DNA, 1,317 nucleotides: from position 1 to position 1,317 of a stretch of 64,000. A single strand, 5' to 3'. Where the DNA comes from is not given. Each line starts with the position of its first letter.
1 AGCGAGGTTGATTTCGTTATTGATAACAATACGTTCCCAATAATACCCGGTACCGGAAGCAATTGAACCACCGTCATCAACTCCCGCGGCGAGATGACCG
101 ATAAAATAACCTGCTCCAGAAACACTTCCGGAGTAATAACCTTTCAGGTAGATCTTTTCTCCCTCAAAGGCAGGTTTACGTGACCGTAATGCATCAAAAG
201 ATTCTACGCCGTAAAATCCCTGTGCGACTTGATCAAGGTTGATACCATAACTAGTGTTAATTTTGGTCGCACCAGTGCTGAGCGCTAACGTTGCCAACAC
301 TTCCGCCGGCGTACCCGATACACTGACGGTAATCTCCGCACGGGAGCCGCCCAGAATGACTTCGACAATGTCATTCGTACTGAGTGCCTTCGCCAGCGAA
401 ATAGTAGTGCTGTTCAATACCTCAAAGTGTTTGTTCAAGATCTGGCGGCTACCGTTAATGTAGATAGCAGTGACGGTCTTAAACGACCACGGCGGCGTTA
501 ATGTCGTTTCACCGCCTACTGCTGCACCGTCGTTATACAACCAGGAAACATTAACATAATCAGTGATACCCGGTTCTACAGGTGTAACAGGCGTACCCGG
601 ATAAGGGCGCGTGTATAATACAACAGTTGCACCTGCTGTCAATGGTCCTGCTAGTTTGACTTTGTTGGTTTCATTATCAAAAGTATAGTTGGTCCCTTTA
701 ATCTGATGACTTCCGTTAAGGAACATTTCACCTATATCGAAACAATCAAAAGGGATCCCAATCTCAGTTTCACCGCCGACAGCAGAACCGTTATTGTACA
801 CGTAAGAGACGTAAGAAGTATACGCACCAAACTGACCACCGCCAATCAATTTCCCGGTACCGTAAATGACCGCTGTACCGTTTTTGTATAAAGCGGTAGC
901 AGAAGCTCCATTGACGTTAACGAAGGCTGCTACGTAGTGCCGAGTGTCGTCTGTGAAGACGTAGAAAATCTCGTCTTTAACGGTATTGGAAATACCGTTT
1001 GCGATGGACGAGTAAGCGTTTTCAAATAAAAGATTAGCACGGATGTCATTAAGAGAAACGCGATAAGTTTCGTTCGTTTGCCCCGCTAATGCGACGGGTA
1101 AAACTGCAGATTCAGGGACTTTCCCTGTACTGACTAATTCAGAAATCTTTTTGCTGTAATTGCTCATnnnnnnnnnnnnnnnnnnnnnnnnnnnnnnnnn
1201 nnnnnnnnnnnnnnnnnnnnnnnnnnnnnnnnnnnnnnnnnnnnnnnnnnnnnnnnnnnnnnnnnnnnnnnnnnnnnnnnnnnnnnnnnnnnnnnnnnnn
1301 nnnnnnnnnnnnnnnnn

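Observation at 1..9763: Array of five tailspike genes with one shared N-terminal anchor and five different beta-helix enzymatic modules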

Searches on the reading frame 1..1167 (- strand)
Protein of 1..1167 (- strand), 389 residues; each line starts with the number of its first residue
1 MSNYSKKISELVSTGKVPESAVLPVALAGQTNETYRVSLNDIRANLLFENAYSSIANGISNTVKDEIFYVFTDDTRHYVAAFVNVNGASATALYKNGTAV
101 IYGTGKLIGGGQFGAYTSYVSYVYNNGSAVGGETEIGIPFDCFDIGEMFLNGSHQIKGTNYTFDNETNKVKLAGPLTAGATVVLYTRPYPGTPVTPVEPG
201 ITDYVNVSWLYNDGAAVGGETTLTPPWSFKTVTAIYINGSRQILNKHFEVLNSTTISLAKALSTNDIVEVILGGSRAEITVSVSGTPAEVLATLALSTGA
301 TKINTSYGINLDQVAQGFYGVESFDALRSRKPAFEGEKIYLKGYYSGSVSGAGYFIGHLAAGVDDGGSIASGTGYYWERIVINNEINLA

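Call 10: search_protein_families(library=pfam, proteins=[window:1-1167:-], max_evalue=0.01)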
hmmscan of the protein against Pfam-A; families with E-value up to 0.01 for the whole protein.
window:1-1167:- (389 aa): 0 families

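Call 12: search_protein_families(library=phrogs, proteins=[window:1-1167:-], max_evalue=0.001)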
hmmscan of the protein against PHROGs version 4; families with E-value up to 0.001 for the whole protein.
window:1-1167:- (389 aa): 16 families
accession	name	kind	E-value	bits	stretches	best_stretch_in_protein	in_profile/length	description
phrog_12242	-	tail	1.5e-41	144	1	109-281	127-300/1048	tail protein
phrog_19374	-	tail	4.7e-30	105.1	3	47-184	190-330/1057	tail protein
phrog_9383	-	tail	1.7e-28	100.8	2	109-184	257-332/1056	tail protein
phrog_17312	-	tail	5.4e-26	92.1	2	202-317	183-290/792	tail protein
phrog_27731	-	unknown function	1.4e-25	90.8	2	7-113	8-109/688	-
phrog_24578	-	unknown function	3.5e-22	79.1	2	50-185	193-332/1019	-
phrog_34776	-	other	3.3e-21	75.8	2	103-185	249-330/1013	haemolysin-type calcium binding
phrog_36390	-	tail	3.5e-21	75.9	2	101-185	247-330/1048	tail spike protein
phrog_23412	-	tail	3.8e-21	75.5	2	108-185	254-330/1167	tail protein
phrog_7992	-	tail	5.3e-20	72.3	2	107-182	254-327/1163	tail spike protein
phrog_4250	-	tail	3.5e-17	63.1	1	298-387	129-222/786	EPS depolymerase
phrog_24786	-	tail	1.9e-15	56.8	2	115-186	183-256/903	tail fiber protein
phrog_19162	-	unknown function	4e-09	36.8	1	114-184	246-317/419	-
phrog_24271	-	tail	4.3e-09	36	1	128-183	99-154/742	tail fiber protein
phrog_17640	-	tail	3.6e-07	30.8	1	320-383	80-147/431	tail fiber protein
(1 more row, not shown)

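Call 25: search_solved_structures(query=window:1-1167:-, max_evalue=1, show_alignments=2)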
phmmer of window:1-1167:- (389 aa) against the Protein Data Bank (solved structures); distinct sequences matched with E-value up to 1: 10.
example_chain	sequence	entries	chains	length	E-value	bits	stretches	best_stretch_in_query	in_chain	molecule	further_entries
9d80_D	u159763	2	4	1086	6.1e-31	110.9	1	103-286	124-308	Tail fiber protein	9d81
9d83_D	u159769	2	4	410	9.5e-28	100.4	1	82-277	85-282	Gp49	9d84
6w4q_A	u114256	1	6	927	5.5e-12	48.6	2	128-184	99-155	Tail fiber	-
7rej_A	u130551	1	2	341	3e-11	46.1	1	104-186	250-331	Tailspike protein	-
7rfo_A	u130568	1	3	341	3.2e-11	46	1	107-186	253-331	Tailspike protein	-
7lzj_A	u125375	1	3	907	1.3e-10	44.1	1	320-386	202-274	Depolymerase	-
7vyv_A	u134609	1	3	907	1.6e-10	43.8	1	320-386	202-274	Depolymerase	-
7vz3_A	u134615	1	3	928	2.7e-10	43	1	320-386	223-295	Depolymerase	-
7xy1_A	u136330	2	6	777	1.2e-09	40.8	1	206-313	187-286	Tail fiber protein | phage type I tail fiber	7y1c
6tgf_F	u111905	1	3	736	2.6e-09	39.8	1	321-382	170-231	Exopolysaccharide biosynthesis protein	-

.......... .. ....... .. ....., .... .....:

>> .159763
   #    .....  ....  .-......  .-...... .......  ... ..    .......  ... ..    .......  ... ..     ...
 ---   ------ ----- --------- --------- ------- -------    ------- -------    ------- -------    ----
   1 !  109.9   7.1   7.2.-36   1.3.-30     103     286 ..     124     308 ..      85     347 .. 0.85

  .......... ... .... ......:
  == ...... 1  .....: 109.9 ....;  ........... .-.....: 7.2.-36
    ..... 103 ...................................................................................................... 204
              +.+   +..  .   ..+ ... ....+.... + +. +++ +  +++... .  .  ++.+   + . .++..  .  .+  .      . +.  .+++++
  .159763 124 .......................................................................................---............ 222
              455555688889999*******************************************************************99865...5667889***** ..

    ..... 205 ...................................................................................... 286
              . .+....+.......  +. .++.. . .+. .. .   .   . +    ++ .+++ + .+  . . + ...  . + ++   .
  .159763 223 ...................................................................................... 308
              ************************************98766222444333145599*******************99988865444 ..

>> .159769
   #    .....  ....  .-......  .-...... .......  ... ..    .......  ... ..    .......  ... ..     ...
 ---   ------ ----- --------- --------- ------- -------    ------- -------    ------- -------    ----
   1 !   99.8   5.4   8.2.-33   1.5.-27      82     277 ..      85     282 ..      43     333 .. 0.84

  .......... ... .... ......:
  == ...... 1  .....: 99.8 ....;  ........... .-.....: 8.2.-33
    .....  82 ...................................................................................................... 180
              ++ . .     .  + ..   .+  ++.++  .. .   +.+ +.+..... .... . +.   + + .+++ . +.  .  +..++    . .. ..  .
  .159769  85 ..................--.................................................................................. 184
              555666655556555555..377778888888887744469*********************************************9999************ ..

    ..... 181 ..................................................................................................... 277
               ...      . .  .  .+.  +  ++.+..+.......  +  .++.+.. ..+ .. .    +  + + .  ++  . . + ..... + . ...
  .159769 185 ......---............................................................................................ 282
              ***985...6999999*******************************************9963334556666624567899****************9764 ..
